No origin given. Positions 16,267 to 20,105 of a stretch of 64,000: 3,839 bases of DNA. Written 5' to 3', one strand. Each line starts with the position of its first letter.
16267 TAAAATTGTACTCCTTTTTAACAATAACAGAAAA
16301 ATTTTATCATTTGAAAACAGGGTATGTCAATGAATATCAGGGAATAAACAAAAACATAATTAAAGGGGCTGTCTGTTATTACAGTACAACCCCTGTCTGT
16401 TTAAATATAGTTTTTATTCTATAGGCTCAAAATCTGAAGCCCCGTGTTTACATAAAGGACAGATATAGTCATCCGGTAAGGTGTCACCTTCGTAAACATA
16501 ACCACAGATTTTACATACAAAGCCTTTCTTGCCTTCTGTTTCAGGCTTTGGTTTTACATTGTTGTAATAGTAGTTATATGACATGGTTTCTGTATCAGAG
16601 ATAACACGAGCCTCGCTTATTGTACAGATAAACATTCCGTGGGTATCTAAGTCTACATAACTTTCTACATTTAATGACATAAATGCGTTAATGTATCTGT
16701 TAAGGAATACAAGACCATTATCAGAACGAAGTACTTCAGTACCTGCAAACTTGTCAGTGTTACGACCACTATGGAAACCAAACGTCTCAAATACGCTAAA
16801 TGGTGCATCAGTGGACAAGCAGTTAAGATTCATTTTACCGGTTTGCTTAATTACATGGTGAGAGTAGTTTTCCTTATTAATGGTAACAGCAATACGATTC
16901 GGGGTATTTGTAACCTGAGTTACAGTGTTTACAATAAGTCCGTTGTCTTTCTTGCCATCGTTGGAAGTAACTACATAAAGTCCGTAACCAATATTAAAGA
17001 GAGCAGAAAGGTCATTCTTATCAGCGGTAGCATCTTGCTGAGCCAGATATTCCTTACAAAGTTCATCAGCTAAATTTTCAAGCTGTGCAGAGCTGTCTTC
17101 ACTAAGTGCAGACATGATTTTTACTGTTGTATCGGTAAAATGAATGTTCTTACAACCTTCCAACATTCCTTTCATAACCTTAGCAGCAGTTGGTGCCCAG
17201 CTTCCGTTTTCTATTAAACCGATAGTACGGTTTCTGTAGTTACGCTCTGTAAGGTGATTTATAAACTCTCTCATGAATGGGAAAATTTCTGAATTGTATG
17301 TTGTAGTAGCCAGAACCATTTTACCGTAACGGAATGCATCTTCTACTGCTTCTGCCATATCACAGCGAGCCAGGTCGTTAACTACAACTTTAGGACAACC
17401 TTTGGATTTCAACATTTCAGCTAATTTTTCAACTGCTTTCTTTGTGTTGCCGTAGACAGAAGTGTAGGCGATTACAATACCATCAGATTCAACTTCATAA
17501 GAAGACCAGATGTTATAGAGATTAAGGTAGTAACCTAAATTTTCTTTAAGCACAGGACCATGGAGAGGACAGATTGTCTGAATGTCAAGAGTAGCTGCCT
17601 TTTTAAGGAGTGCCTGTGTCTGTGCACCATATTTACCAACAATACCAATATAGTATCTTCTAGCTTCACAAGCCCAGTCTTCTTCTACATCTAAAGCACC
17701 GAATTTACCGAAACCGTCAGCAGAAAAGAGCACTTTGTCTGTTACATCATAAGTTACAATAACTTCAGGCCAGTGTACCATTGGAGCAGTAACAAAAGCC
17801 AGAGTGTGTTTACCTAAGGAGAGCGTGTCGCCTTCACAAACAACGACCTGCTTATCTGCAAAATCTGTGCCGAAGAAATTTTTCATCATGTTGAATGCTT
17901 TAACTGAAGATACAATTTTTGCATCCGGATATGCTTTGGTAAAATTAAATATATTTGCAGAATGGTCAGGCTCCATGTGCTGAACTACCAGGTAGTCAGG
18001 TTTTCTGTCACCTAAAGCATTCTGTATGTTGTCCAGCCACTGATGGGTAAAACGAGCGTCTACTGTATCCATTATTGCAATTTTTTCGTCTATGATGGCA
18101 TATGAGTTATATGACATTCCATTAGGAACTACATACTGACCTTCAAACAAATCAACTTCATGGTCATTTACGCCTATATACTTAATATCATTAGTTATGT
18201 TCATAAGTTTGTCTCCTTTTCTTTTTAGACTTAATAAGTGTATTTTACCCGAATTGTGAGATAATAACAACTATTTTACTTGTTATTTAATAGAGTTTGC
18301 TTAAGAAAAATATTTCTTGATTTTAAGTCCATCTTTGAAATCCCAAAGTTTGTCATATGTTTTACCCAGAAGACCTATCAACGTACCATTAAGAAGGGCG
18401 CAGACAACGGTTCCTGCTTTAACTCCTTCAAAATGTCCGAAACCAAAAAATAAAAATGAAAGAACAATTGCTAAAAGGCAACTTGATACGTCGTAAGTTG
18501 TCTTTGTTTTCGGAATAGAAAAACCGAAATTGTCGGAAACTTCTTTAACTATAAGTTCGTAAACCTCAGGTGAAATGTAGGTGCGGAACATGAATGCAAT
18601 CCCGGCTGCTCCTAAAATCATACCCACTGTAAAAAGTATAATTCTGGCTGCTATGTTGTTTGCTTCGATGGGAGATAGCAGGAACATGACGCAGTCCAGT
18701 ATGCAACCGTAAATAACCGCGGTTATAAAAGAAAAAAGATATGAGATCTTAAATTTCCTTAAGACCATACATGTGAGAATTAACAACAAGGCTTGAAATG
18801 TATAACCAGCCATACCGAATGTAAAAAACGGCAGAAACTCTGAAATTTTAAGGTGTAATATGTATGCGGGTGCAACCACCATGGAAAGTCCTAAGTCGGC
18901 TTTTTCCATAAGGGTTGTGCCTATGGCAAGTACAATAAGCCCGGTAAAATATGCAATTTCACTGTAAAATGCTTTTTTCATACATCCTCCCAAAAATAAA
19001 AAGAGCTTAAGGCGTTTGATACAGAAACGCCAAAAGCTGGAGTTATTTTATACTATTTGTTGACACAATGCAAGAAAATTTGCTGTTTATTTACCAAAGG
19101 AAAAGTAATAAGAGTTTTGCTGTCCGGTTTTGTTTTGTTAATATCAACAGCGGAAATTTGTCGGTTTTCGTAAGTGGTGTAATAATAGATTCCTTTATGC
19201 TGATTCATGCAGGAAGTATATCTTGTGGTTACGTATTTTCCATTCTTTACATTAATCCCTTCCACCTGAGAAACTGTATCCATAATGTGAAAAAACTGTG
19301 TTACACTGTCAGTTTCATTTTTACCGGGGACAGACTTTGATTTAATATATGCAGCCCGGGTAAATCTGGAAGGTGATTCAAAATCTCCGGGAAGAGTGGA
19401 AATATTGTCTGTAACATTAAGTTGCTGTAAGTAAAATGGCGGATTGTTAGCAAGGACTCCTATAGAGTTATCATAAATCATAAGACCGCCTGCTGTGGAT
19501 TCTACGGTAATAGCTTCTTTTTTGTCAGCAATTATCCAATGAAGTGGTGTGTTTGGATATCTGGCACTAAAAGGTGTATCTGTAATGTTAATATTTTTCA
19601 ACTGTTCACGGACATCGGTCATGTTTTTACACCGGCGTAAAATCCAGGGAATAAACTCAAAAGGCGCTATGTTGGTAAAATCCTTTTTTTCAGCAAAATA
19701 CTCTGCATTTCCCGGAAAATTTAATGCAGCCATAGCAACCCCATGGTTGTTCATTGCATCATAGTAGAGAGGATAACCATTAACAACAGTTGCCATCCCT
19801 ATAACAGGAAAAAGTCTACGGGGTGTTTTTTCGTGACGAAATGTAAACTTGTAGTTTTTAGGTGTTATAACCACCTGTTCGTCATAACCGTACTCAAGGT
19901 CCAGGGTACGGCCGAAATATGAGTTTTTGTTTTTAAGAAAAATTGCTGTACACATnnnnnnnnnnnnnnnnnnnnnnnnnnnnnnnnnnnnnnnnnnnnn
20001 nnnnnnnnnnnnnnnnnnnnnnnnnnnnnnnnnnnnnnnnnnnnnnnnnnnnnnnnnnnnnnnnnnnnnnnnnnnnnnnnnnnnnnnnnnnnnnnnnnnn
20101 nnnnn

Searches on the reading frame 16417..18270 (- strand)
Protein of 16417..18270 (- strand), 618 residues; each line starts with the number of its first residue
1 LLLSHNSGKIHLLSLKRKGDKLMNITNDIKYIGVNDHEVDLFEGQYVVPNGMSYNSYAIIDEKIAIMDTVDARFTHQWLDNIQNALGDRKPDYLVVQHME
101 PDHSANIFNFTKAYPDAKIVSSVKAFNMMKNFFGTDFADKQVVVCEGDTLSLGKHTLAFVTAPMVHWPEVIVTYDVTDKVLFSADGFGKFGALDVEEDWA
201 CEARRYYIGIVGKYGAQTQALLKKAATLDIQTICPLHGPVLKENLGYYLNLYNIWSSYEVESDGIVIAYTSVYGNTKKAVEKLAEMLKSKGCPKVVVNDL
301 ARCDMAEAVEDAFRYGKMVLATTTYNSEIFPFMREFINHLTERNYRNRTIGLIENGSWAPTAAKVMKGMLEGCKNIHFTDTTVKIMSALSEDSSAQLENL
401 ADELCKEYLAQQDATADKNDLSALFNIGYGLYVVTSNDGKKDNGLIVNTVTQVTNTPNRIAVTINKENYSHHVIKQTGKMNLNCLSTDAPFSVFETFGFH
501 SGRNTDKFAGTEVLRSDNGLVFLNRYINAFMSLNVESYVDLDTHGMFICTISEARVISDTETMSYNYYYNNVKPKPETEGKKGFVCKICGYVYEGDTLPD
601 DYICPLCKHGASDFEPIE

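Call 73: search_protein_families(library=pfam, proteins=[window:16417-18270:-], max_evalue=0.00001)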
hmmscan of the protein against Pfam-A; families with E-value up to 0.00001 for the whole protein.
window:16417-18270:- (618 aa): 5 families
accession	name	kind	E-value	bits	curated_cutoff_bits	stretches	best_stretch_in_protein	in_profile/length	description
PF01613.24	Flavin_Reduct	-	2.4e-29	102.9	27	1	427-571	4-148/153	Flavin reductase like domain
PF19583.5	ODP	-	1.3e-16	61.5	27.2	1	53-238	2-194/194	ODP family beta lactamase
PF21349.2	RUBY_RBDX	-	8e-11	41.6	26.5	1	584-615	1-30/30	Rubrerythrin, rubredoxin-like domain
PF12724.12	Flavodoxin_5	-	1.8e-07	32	27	1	266-355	1-84/145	Flavodoxin domain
PF00753.33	Lactamase_B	-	3.9e-07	30.6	22.7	1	81-235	34-194/196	Metallo-beta-lactamase superfamily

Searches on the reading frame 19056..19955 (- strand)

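Call 73: search_protein_families(library=pfam, proteins=[window:19056-19955:-], max_evalue=0.00001)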
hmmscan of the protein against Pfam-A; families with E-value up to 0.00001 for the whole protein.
window:19056-19955:- (300 aa): 1 family
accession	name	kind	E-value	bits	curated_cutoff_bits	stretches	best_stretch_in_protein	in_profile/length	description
PF02275.23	CBAH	-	5.3e-79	266.6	20.4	1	2-285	1-316/316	Linear amide C-N hydrolases, choloylglycine hydrolase family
